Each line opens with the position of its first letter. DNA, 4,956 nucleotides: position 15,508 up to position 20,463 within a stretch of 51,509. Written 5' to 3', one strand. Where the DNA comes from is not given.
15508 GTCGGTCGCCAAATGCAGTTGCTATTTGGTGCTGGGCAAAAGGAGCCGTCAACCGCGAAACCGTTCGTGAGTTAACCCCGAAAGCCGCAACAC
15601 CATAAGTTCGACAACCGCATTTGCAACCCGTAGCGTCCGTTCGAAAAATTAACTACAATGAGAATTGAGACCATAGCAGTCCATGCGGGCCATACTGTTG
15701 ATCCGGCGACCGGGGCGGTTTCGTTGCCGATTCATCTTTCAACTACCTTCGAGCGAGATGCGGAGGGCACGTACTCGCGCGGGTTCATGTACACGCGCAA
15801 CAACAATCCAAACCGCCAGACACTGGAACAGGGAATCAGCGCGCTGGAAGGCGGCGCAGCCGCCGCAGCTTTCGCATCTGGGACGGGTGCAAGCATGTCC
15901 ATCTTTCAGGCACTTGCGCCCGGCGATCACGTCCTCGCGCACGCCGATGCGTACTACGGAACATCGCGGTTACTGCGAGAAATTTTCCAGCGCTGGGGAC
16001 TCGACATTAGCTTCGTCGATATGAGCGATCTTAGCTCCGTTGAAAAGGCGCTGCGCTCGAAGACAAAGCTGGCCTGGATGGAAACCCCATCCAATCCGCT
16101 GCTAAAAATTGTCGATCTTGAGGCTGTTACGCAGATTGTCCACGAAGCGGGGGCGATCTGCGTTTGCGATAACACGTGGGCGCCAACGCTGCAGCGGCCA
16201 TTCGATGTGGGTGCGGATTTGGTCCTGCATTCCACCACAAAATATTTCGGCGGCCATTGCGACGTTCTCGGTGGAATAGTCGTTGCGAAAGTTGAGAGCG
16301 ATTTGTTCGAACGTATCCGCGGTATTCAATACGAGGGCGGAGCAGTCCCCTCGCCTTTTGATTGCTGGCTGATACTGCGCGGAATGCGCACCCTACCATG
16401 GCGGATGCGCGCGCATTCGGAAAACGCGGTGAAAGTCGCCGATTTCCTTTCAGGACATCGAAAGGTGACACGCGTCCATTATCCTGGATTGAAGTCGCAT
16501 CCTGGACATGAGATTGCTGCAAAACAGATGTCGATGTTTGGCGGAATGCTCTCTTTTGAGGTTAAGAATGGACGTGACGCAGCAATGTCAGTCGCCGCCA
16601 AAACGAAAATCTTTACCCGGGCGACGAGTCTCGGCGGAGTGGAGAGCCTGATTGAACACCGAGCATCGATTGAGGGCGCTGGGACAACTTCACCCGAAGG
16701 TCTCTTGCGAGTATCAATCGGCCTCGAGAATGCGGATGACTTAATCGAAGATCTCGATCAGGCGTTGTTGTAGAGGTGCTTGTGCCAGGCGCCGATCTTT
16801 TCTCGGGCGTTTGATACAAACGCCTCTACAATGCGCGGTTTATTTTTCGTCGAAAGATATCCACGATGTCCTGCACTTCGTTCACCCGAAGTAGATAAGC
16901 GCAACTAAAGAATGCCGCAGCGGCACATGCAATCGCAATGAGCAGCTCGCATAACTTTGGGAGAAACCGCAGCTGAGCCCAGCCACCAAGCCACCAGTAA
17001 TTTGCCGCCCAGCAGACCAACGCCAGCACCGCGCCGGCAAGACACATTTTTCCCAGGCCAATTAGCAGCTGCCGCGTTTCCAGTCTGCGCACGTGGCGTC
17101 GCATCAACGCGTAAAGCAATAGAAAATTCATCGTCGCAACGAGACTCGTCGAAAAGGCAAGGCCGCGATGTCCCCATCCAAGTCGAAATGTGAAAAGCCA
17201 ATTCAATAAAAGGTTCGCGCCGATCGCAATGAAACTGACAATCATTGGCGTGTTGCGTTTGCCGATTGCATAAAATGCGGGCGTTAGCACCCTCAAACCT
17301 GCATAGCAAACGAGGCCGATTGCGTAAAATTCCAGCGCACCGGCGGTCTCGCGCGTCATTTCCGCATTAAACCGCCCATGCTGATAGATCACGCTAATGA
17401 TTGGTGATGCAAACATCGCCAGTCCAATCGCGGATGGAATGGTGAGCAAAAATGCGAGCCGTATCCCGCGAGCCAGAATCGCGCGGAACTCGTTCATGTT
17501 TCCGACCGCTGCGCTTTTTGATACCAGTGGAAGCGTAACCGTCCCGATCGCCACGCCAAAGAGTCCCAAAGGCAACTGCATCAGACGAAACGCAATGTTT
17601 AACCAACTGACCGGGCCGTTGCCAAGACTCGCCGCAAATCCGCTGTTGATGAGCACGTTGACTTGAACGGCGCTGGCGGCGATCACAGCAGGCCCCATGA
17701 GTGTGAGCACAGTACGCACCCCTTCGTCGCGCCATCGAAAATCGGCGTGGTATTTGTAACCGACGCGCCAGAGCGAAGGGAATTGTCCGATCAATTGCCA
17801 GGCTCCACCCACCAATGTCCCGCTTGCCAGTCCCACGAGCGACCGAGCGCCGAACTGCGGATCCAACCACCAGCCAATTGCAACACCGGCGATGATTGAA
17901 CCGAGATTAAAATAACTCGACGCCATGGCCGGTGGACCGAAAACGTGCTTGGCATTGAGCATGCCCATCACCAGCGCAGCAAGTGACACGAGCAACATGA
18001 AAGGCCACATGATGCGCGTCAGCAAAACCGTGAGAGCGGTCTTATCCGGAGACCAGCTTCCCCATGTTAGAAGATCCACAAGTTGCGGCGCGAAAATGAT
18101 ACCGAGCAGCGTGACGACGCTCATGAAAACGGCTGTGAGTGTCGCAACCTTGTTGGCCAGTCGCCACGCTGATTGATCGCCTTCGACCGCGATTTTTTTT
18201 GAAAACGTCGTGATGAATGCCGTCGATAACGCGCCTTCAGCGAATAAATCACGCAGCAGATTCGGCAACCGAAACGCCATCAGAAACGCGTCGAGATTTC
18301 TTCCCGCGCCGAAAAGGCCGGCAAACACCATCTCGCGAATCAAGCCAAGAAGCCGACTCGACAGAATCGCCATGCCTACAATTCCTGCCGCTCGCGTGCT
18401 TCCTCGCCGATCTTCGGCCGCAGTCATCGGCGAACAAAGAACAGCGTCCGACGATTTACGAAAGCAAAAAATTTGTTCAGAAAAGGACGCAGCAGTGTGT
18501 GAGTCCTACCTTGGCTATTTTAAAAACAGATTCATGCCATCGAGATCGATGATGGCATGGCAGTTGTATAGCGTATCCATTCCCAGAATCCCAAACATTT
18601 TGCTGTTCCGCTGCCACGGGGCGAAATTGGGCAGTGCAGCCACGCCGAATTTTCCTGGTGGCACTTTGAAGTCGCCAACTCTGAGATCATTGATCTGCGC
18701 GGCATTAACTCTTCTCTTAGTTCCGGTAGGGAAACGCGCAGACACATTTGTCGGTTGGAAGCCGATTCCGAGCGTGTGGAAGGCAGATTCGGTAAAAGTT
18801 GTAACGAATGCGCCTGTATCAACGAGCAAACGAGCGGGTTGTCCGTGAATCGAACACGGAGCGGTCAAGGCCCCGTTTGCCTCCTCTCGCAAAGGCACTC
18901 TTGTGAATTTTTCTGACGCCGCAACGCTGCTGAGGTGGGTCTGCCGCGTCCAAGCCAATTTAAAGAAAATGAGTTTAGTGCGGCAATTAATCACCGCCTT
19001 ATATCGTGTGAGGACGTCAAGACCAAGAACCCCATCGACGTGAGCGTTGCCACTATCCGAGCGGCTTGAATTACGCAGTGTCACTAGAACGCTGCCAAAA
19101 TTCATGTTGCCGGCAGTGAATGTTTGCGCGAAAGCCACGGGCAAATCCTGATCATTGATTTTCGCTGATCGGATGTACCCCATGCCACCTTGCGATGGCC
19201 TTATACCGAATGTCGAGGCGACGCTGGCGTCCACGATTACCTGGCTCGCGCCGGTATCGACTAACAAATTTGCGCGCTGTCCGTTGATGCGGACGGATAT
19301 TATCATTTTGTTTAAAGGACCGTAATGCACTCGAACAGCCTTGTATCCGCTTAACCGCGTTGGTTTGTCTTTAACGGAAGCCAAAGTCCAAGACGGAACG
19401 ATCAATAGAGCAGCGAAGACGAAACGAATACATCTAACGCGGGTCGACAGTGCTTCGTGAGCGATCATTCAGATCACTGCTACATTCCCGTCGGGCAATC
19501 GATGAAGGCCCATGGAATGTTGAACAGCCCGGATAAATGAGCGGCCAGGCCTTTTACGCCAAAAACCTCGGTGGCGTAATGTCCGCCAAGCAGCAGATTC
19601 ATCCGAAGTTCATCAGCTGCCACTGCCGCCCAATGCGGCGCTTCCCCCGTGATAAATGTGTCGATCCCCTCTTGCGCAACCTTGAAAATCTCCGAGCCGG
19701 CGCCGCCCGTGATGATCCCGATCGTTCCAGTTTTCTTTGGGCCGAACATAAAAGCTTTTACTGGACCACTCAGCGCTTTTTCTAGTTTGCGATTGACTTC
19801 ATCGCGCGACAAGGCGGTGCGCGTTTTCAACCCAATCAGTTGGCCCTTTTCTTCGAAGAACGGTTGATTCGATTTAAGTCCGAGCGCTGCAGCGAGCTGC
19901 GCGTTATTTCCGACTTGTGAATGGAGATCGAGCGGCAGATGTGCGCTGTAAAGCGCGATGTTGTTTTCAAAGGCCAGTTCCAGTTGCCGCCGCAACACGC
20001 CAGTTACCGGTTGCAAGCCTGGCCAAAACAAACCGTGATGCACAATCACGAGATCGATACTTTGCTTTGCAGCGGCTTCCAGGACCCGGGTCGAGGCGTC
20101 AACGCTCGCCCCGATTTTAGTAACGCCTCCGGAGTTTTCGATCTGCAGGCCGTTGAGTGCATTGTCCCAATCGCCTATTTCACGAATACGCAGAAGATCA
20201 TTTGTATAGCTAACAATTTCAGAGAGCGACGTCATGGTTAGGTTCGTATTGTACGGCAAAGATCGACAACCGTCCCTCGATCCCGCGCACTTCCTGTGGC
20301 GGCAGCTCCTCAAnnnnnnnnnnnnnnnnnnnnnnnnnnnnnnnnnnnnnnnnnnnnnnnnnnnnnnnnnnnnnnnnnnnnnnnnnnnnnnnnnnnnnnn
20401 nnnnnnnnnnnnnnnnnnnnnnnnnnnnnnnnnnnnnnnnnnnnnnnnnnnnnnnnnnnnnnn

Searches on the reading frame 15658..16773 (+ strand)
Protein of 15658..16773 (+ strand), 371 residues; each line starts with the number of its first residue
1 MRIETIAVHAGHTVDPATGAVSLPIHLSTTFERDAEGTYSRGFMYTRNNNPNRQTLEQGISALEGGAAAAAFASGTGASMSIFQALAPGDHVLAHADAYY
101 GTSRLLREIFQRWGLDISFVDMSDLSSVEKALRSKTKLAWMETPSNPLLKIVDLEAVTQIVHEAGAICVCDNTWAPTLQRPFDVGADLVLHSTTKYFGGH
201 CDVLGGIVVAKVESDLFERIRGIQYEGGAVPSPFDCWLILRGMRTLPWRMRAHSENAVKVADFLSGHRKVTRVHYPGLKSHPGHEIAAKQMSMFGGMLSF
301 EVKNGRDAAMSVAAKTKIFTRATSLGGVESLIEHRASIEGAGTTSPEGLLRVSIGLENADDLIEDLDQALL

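Call 7: search_protein_families(library=pfam, proteins=[window:15658-16773:+], max_evalue=0.001)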
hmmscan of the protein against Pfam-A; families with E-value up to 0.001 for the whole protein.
window:15658-16773:+ (371 aa): 4 families
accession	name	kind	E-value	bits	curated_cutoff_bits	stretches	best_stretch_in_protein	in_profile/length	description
PF01053.26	Cys_Met_Meta_PP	-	1.5e-128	429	27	1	4-370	1-380/381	Cys/Met metabolism PLP-dependent enzyme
PF00266.25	Aminotran_5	-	6.4e-09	35.7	21.5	1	72-261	66-259/371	Aminotransferase class-V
PF00155.27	Aminotran_1_2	-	8.6e-06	25.6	19.7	1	69-179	68-193/361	Aminotransferase class I and II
PF06838.17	Met_gamma_lyase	-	7.5e-05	21.9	24.2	1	71-213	78-241/405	Methionine gamma-lyase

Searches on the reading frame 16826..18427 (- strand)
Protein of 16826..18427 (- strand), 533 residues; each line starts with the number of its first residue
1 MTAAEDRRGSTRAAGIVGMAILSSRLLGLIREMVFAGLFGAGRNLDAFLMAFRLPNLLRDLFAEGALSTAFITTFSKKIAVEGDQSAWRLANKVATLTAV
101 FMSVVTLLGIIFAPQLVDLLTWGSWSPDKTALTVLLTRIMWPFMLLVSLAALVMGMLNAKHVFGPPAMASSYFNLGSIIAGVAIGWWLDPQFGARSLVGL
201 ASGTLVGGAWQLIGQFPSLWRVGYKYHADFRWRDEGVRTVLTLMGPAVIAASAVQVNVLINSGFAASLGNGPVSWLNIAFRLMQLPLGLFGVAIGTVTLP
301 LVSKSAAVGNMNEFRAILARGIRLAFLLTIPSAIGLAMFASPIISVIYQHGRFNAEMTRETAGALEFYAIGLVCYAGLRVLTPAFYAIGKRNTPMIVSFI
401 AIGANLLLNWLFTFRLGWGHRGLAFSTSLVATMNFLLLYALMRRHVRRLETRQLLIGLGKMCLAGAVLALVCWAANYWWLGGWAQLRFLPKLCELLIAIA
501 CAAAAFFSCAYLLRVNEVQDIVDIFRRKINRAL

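Call 35: search_protein_families(library=pfam, proteins=[window:16826-18427:-], max_evalue=0.001)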
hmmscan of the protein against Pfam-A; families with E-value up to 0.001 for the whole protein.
window:16826-18427:- (533 aa): 3 families
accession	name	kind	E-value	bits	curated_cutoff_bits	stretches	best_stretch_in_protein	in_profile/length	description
PF03023.19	MurJ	-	6.3e-114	381.5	27.4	1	36-490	2-447/451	Lipid II flippase MurJ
PF01554.23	MatE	-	8e-10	39.1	24.9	1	246-411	1-161/161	MatE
PF13440.11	Polysacc_synt_3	-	7.7e-06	25.8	23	1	266-348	204-284/293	Polysaccharide biosynthesis protein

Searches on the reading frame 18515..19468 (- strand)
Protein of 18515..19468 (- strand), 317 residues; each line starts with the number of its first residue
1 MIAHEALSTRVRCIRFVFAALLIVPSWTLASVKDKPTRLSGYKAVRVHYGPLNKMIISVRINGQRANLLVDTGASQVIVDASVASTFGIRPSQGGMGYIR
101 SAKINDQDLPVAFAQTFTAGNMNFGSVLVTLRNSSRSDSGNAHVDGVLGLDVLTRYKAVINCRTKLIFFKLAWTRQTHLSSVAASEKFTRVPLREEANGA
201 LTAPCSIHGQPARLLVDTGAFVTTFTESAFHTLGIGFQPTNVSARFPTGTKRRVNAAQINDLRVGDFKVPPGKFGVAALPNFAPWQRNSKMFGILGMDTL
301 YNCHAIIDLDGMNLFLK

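Call 35: search_protein_families(library=pfam, proteins=[window:18515-19468:-], max_evalue=0.001)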
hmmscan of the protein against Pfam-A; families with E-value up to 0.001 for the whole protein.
window:18515-19468:- (317 aa): 5 families
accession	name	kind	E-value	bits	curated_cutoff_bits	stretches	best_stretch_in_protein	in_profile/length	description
PF13650.11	Asp_protease_2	-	1.3e-23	83.9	24.3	2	203-298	1-89/90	Aspartyl protease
PF13975.11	gag-asp_proteas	-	2.9e-21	76.3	28.2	2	57-155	1-92/92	gag-polyprotein putative aspartyl protease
PF00077.25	RVP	-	8e-06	26.5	20.7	0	56-81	6-31/101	Retroviral aspartyl protease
PF09668.16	Asp_protease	-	1.8e-05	25.3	26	0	55-89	10-44/109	Aspartyl protease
PF08284.16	RVP_2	-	4.1e-05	23.8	20.3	0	143-170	104-131/136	Retroviral aspartyl protease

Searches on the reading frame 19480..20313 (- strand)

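Call 35: search_protein_families(library=pfam, proteins=[window:19480-20313:-], max_evalue=0.001)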
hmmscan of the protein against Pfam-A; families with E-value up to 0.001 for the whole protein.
window:19480-20313:- (277 aa): 1 family
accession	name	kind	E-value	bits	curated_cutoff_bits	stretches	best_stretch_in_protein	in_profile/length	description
PF01784.24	DUF34_NIF3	-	2.2e-54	185.2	23.4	1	29-272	2-251/256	Duf34/NIF3 (NGG1p interacting factor 3)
